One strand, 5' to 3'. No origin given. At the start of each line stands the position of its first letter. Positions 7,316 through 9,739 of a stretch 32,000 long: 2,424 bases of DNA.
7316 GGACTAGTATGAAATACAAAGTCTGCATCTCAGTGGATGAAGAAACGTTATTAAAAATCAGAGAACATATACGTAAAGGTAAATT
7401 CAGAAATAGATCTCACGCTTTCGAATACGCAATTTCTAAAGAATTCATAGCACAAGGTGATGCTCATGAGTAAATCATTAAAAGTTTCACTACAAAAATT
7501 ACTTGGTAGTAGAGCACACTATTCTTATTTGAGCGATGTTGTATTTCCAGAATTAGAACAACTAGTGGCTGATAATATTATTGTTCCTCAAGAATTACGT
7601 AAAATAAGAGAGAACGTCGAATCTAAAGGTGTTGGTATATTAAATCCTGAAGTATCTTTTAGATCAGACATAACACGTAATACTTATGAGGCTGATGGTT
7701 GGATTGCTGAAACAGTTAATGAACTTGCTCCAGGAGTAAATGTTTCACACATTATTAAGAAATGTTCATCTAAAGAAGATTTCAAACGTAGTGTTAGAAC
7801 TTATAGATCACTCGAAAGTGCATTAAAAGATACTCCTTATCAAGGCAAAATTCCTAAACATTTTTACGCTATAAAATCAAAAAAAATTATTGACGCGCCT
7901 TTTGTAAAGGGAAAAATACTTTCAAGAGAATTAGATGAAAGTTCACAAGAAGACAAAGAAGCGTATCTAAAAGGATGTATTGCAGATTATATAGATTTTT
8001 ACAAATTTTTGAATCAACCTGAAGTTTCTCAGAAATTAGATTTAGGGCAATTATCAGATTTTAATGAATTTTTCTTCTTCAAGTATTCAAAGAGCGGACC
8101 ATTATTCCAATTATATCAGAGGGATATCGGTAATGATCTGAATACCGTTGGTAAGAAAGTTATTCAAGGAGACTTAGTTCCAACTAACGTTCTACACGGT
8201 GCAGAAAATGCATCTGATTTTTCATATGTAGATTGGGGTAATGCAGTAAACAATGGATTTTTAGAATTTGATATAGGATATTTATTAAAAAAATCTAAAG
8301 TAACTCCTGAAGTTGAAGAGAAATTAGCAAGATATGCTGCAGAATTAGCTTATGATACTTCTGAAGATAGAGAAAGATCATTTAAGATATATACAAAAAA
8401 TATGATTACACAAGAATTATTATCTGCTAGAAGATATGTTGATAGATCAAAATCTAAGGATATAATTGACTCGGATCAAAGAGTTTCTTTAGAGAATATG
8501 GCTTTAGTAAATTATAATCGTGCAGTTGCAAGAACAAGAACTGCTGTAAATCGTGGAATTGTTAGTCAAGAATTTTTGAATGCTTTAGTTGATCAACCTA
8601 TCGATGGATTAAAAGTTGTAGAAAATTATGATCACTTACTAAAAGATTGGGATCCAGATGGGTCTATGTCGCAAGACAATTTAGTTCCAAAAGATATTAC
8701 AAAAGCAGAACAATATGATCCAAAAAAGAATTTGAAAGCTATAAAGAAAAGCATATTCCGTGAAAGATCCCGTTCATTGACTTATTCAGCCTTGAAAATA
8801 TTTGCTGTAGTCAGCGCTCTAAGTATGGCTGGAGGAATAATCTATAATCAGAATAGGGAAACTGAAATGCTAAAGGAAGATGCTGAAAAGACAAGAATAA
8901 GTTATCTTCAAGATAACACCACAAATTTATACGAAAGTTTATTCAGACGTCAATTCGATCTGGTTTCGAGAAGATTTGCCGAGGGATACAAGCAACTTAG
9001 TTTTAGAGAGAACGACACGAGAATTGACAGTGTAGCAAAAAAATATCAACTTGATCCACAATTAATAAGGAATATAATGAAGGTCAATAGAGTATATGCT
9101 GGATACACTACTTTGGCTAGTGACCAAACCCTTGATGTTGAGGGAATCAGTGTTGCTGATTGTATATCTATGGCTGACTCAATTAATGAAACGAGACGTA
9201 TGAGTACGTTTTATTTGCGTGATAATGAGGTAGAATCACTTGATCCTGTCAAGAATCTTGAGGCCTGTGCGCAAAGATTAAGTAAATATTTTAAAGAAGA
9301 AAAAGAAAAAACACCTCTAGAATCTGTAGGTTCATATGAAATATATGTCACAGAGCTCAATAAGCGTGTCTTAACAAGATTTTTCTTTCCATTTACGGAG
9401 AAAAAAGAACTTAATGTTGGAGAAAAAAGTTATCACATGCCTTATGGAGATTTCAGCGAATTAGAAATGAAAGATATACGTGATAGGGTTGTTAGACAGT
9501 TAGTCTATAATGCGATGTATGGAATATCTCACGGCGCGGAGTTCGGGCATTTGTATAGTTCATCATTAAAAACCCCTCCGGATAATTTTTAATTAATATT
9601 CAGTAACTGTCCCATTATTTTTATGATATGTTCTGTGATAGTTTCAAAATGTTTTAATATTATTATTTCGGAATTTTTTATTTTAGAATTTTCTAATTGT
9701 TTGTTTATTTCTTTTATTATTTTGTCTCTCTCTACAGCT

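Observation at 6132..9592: Translationally coupled three-gene module: fold-II PLP enzyme, 49-aa RHH protein and a membrane-spanning kinase-like protein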

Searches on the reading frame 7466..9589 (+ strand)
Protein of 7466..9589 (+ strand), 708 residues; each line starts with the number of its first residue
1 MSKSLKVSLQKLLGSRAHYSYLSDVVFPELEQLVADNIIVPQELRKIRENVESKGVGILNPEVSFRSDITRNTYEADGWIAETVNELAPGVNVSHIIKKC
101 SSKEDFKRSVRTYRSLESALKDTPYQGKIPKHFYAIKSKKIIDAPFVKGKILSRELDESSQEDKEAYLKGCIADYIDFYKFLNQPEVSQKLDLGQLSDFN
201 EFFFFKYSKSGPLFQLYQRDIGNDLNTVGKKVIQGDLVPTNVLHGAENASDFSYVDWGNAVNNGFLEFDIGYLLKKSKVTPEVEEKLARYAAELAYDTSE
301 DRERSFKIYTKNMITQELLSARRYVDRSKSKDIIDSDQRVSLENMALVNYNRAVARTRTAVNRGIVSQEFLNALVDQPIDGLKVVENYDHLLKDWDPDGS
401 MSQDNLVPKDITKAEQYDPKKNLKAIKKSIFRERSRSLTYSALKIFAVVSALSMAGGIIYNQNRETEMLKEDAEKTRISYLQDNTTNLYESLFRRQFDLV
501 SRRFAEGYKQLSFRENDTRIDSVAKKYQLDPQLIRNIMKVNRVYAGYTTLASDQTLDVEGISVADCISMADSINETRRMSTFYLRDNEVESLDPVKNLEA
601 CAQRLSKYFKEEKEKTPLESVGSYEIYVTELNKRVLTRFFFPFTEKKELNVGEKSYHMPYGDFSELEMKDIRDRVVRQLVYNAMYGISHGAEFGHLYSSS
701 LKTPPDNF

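Call 5: search_protein_families(library=pfam, proteins=[window:7466-9589:+], max_evalue=1)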
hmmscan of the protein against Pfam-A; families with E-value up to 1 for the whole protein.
window:7466-9589:+ (708 aa): 0 families

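Call 6: search_protein_families(library=ncbifam, proteins=[window:7466-9589:+], max_evalue=1)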
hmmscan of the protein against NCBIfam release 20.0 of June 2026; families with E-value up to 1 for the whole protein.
window:7466-9589:+ (708 aa): 0 families

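Call 10: search_solved_structures(query=window:7466-9589:+, max_evalue=10, show_alignments=2)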
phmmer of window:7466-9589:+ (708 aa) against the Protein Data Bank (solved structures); distinct sequences matched with E-value up to 10: 0.

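Call 11: find_homologous_proteins(query=window:7466-9589:+)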
Query window:7466-9589:+ (708 aa): 3 proteins with E <= 0.001 among 8000 candidates.
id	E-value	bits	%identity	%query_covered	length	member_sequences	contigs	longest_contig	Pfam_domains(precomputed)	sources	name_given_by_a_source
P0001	0.0e+0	1571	100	100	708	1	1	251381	-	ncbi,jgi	jgi:hypothetical protein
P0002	6.2e-245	833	56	98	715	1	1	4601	-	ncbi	-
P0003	2.2e-89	319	32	100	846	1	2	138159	-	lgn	-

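Call 13: find_encoding_contigs(protein=P0003, flank=8000)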
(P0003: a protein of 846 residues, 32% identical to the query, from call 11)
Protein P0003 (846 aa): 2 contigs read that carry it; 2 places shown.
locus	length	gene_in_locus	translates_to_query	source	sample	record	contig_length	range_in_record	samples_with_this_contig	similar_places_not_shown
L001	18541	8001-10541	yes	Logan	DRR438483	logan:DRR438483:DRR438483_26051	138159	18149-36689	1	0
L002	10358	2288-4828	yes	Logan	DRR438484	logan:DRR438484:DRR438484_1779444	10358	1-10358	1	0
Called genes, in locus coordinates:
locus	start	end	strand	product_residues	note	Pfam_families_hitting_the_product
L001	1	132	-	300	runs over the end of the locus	-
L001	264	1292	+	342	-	-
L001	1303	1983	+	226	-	-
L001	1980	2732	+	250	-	-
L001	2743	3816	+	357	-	-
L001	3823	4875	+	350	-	-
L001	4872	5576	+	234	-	-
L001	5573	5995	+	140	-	-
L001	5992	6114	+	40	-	-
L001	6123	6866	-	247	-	PF19502:DUF6036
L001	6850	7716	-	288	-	-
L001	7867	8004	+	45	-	-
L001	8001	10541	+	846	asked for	-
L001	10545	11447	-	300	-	-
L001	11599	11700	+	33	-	-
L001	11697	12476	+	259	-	-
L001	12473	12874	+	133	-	-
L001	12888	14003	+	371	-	PF13433:Peripla_BP_5, PF13458:Peripla_BP_6, PF01094:ANF_receptor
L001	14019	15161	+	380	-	PF13433:Peripla_BP_5, PF13458:Peripla_BP_6, PF01094:ANF_receptor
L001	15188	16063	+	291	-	PF02653:BPD_transp_2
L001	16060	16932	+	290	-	PF02653:BPD_transp_2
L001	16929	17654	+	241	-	PF13175:AAA_15, PF01637:ATPase_2 (faint), PF02463:SMC_N, PF13476:AAA_23 (weak), PF13555:AAA_29 (weak), PF00005:ABC_tran, PF13304:AAA_21, PF12399:BCA_ABC_TP_C, +1 more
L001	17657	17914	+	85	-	-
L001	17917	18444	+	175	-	-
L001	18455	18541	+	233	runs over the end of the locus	PF02463:SMC_N (weak), PF13175:AAA_15 (weak), PF00005:ABC_tran, PF13304:AAA_21 (weak)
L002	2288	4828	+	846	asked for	-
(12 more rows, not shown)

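Call 14: find_encoding_contigs(protein=P0002, flank=8000)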
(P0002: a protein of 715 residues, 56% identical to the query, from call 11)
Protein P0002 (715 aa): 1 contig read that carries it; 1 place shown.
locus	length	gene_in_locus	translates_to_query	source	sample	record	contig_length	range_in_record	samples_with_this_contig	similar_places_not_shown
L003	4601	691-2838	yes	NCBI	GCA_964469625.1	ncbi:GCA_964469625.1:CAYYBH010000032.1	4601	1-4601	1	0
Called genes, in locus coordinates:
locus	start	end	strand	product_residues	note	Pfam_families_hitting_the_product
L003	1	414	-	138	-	?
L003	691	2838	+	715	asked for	-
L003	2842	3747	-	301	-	-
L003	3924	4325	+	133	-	-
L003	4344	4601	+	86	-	?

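Call 27: search_protein_families(library=padloc, proteins=[window:7466-9589:+], max_evalue=1)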
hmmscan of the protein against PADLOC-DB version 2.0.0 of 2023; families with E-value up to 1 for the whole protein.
window:7466-9589:+ (708 aa): 0 families

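Call 28: search_protein_families(library=phrogs, proteins=[window:7466-9589:+], max_evalue=1)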
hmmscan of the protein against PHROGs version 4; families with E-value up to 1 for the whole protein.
window:7466-9589:+ (708 aa): 0 families

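Call 29: search_protein_representatives(protein=window:7466-9589:+)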
Query: 708 residues. Proteins with E-value up to 0.001 (for the whole library): 58; up to 1e-10: 53; up to 1e-30: 35. The best 58 are listed.
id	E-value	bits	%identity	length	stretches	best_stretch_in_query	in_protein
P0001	0.0e+00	1571.2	100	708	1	1-708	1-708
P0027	2.6e-113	396.4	41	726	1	7-548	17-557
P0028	2.6e-100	353.4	45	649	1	5-430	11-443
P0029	7.2e-91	322.2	35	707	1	4-707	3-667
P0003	7.0e-90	318.9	37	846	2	1-529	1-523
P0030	7.1e-82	292.5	36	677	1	5-555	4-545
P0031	1.5e-80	288.1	36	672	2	24-373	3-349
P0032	1.4e-79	284.9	32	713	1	3-614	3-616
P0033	4.6e-79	283.2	37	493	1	3-467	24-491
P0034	4.0e-78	280.1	33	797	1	1-625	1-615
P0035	7.1e-75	269.4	33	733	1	3-625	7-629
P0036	2.4e-68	247.8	34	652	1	3-552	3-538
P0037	1.7e-67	245.0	32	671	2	3-563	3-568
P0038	6.7e-65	236.4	32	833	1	8-607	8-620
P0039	5.4e-64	233.4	32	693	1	2-567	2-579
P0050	4.9e-45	170.8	26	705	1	4-605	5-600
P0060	6.9e-30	120.7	26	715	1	3-690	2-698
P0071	7.1e-17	77.7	23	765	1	6-545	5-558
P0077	3.1e-11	59.1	32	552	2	425-613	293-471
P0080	7.6e-07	44.6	35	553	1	477-617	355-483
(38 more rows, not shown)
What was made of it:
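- Checked: The 708-aa protein has 57 other cluster representatives among 1.84 billion (call 29).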

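Call 31: search_solved_structures(query=A3, max_evalue=10, show_alignments=3)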
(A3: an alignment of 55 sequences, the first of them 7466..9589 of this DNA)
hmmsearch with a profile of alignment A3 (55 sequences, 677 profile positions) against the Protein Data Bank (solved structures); distinct sequences matched with E-value up to 10: 1144 (the best 60 are shown).
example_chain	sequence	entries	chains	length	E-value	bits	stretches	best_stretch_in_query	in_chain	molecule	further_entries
9x4g_B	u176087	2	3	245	6.1e-06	28.1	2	218-262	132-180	non-specific serine/threonine protein kinase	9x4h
1z5m_A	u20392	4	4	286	1.6e-05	26.8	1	209-258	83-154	3-phosphoinositide dependent protein kinase-1 | 3-phosphoinositide-dependent protein kinase 1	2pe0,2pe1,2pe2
3nus_A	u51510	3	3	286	1.6e-05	26.8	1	209-258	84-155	phosphoinositide-dependent kinase-1 | PkB-like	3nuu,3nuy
1uu9_A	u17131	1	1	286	1.6e-05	26.8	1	209-258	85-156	3-PHOSPHOINOSITIDE DEPENDENT PROTEIN KINASE-1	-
1h1w_A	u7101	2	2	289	1.6e-05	26.8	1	209-258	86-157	3-PHOSPHOINOSITIDE DEPENDENT PROTEIN KINASE-1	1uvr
3nun_A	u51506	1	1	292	1.6e-05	26.7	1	209-258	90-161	PkB-like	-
5mrd_A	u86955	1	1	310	1.7e-05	26.7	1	209-258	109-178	3-phosphoinositide-dependent protein kinase 1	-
2xck_A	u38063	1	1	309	1.8e-05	26.6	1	209-258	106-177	3-PHOSPHOINOSITIDE DEPENDENT PROTEIN KINASE 1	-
2xch_A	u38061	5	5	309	1.8e-05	26.6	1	209-258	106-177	3-PHOSPHOINOSITIDE DEPENDENT PROTEIN KINASE 1 | 3-phosphoinositide-dependent protein kinase 1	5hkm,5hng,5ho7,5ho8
1oky_A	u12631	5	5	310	1.8e-05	26.6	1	209-258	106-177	3-PHOSPHOINOSITIDE DEPENDENT PROTEIN KINASE 1 | 3-PHOSPHOINOSITIDE DEPENDENT PROTEIN KINASE-1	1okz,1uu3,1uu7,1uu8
4xx9_A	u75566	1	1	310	1.8e-05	26.6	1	209-258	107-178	3-phosphoinositide-dependent protein kinase 1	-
3pwy_A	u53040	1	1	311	1.8e-05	26.6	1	209-258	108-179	3-phosphoinositide-dependent protein kinase 1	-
3nax_A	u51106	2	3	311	1.8e-05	26.6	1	209-258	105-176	3-phosphoinositide-dependent protein kinase 1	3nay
3rwq_A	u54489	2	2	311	1.8e-05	26.6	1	209-258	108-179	3-phosphoinositide-dependent protein kinase 1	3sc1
3rwp_A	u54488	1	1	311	1.8e-05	26.6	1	209-258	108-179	3-phosphoinositide-dependent protein kinase 1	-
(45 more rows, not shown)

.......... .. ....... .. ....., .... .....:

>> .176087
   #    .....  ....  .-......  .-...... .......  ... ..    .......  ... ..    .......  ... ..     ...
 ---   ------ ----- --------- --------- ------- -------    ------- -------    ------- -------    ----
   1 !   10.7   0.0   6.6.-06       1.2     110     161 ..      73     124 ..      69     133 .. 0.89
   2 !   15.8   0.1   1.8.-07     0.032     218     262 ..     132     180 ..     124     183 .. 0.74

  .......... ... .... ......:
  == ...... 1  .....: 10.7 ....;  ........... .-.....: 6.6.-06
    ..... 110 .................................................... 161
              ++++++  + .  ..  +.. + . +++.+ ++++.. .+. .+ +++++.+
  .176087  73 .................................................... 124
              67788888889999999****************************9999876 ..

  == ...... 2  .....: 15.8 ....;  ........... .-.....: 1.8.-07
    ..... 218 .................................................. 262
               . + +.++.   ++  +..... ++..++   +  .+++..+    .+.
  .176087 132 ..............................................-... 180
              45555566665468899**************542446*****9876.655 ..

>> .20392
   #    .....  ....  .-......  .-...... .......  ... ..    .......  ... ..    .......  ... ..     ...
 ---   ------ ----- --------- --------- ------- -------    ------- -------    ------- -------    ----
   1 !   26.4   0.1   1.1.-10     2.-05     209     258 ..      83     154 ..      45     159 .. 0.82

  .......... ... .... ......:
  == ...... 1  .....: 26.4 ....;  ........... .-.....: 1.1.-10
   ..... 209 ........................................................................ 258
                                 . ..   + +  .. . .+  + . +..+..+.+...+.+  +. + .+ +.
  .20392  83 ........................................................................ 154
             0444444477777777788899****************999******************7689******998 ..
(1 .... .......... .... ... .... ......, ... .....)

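Call 32: search_protein_families(library=pfam, alignment_id=A3, max_evalue=0.1)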
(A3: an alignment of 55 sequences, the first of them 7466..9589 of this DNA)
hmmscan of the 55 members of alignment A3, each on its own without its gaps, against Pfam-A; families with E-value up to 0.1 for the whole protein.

A. member 1, window:7466-9589:+ (708 aa): 0 families

B. families by the number of members that match (of 55 scanned): 47 families (the first 25 are shown)
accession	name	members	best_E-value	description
PF01636.29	APH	43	5.4e-13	Phosphotransferase enzyme family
PF19974.5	TCAD9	31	1.3e-06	Ternary complex associated domain 9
PF01633.27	Choline_kinase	9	1e-06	Choline/ethanolamine kinase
PF01163.29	RIO1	9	0.00085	RIO domain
PF00069.31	Pkinase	7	5.5e-26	Protein kinase domain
PF07714.23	PK_Tyr_Ser-Thr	7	6e-13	Protein tyrosine and serine/threonine kinase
PF01464.25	SLT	7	0.0027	Transglycosylase SLT domain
PF03109.22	ABC1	5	2.3e-05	ABC1 atypical kinase-like domain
PF09716.15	ETRAMP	5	0.013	Malarial early transcribed membrane protein (ETRAMP)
PF02958.26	EcKL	4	0.0075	Ecdysteroid kinase-like family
PF24430.1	DUF7553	2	0.02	Family of unknown function (DUF7553)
PF13847.12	Methyltransf_31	1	5e-06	Methyltransferase domain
PF13649.12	Methyltransf_25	1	1.2e-05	Methyltransferase domain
PF08242.18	Methyltransf_12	1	8.2e-05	Methyltransferase domain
PF20306.3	Sp-DndD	1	0.00022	Small protein found in certain Dnd DNA modification systems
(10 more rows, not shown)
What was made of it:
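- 7466..8665 (+): Cytoplasmic APH/choline-kinase-like kinase domain (aa 1-400) of the 708-aa protein. Catalytic residues are K98, D236 (codon 8171-8173), N241 and D256. Pfam APH matches 43 of 55 family members (call 32).
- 8978..9589 (+): C-terminal SLT (lytic transglycosylase, GH23)-like domain, predicted to lie outside the cell, with the catalytic Glu replaced by Asn541 (codon 9086-9088). Pfam SLT matches 7 of 55 members weakly (call 32).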

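Call 33: find_homologous_proteins(query=A3, max_evalue=0.00001)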
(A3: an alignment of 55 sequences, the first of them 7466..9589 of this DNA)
Query A3 (55 sequences) (708 aa, profile of the alignment): 3 proteins with E <= 0.00001 among 8000 candidates.
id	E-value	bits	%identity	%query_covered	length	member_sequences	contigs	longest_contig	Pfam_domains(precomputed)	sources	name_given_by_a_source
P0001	3.3e-210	718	100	100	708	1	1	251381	-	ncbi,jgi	jgi:hypothetical protein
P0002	1.9e-203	696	56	98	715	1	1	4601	-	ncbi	-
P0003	6.9e-194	664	32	100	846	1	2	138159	-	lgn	-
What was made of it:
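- Tried and rejected: Word-indexed search with the 55-sequence profile returned only the same 3 proteins, so that search was wasted (call 33).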

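Call 42: find_encoding_contigs(protein=P0027, flank=4000, max_places=2)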
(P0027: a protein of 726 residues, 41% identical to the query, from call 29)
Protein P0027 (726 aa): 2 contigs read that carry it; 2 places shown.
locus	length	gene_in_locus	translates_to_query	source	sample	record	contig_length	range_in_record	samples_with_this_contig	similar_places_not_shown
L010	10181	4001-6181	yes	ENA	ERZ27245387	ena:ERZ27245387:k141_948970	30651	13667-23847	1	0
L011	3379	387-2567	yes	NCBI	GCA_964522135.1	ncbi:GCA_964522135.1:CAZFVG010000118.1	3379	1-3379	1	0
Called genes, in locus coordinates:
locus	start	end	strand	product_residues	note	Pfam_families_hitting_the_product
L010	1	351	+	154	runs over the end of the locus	-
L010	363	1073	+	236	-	PF13489:Methyltransf_23, PF05175:MTS (faint), PF13847:Methyltransf_31, PF08241:Methyltransf_11, PF08242:Methyltransf_12, PF13649:Methyltransf_25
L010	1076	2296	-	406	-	PF02163:Peptidase_M50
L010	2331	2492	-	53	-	-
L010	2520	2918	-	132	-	PF21485:IF5A-like_N, PF01287:eIF-5a (weak)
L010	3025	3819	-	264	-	-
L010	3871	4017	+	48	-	-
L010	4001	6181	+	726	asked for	-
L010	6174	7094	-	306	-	-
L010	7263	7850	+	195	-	-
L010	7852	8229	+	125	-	-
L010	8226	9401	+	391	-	PF13433:Peripla_BP_5, PF13458:Peripla_BP_6, PF01094:ANF_receptor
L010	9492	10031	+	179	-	-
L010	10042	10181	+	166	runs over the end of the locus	-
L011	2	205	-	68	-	?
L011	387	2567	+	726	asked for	-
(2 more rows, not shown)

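Call 44: find_encoding_contigs(protein=P0050, flank=4000, max_places=2)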
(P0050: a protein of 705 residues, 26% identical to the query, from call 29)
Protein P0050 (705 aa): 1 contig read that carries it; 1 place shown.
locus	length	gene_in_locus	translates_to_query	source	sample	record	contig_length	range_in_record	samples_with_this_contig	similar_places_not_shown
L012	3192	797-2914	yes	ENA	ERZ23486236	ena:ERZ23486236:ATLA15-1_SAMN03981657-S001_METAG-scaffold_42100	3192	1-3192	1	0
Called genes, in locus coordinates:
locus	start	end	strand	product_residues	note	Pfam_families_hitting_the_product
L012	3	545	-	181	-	?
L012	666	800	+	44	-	-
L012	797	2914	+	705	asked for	-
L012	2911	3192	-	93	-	?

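Call 45: find_encoding_contigs(protein=P0060, flank=4000, max_places=2)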
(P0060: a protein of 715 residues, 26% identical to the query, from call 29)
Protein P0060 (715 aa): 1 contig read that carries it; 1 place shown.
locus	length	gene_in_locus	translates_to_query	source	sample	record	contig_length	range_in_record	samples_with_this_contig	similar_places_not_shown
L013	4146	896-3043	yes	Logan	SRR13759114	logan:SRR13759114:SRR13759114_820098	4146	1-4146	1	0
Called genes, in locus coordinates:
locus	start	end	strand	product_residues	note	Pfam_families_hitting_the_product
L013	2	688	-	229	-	?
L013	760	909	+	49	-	-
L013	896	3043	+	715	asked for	PF01636:APH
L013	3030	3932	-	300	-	PF04014:MazE_antitoxin (weak)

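Call 46: find_encoding_contigs(protein=P0071, flank=4000, max_places=2)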
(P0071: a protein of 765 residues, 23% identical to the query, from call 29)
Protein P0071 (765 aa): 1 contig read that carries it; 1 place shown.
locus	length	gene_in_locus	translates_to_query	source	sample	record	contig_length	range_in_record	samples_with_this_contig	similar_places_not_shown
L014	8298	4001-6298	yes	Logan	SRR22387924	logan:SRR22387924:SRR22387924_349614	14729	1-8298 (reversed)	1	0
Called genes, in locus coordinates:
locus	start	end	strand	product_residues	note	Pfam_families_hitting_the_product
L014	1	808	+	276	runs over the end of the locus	PF00800:PDT, PF01842:ACT (weak)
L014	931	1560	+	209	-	-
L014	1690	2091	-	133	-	-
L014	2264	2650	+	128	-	-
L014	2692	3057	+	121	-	-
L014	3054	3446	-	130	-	PF01850:PIN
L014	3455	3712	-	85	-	-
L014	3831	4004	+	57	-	-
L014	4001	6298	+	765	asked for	PF19974:TCAD9 (weak), PF01636:APH (weak)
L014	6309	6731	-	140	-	-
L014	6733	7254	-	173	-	PF09339:HTH_IclR (faint), PF12802:MarR_2 (faint), PF01909:NTP_transf_2, PF18765:Polbeta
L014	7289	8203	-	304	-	PF04014:MazE_antitoxin (weak)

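Call 48: predict_structure(alignment_id=A3)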
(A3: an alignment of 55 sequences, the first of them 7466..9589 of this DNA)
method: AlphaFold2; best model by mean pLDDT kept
length: 708 residues; sequences in the alignment: 55
mean_pLDDT: 88.1   pTM: 0.63
mean pLDDT of the five models: 88.1, 87.8, 86.3, 85.7, 85.3
residues with pLDDT >= 90: 481; 70-90: 162; 50-70: 33; < 50: 32
segments of 3 or more residues with pLDDT < 50: 402-416, 452-463
pLDDT, mean of each block of 10 residues (from residue 1): 70 92 93 91 91 93 83 85 90 92 91 95 94 87 90 94 97 98 98 96 89 96 98 96 87 93 98 96 98 98 98 97 91 83 94 97 98 93 91 82 35 51 93 90 73 44 60 89 94 95 86 88 98 97 90 61 94 87 74 94 97 94 94 96 62 73 90 96 96 82 95
secondary structure, 60 per line:
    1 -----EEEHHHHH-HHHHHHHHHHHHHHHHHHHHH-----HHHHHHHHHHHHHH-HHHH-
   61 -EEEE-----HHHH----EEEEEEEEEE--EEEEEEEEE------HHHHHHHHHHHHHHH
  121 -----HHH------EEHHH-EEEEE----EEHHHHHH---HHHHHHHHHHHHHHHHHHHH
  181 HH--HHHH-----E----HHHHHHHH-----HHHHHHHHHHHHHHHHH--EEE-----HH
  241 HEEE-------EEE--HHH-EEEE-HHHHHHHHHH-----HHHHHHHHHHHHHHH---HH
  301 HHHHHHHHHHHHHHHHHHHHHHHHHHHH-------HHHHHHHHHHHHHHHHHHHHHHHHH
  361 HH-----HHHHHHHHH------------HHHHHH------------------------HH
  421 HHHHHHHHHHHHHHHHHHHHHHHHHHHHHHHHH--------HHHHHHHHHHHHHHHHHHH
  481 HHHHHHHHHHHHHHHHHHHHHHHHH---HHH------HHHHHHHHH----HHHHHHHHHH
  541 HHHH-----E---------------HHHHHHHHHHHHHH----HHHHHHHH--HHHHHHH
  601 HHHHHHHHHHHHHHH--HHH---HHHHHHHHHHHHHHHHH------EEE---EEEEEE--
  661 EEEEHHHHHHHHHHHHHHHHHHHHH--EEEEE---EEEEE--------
elements in order (helices of 4 or more, strands of 3 or more residues): E6-8 H9-13 H15-35 H41-54 H56-59 E62-65 H71-74 E79-88 E91-99 H106-120 E141-145 H152-157 H161-182 H185-188 H199-206 H212-228 E231-233 E242-244 E252-254 E261-264 H266-275 H281-295 H299-328 H336-362 H368-376 H389-394 H419-453 H462-505 H518-526 H531-544 H566-579 H584-591 H594-615 H624-640 E647-649 E653-658 E661-664 H665-685 E688-692 E696-700
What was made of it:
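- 8786..8845 (+): Single transmembrane helix (aa 441-460), predicted N-in/C-out. AF2 models a long helix through this segment (call 48).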
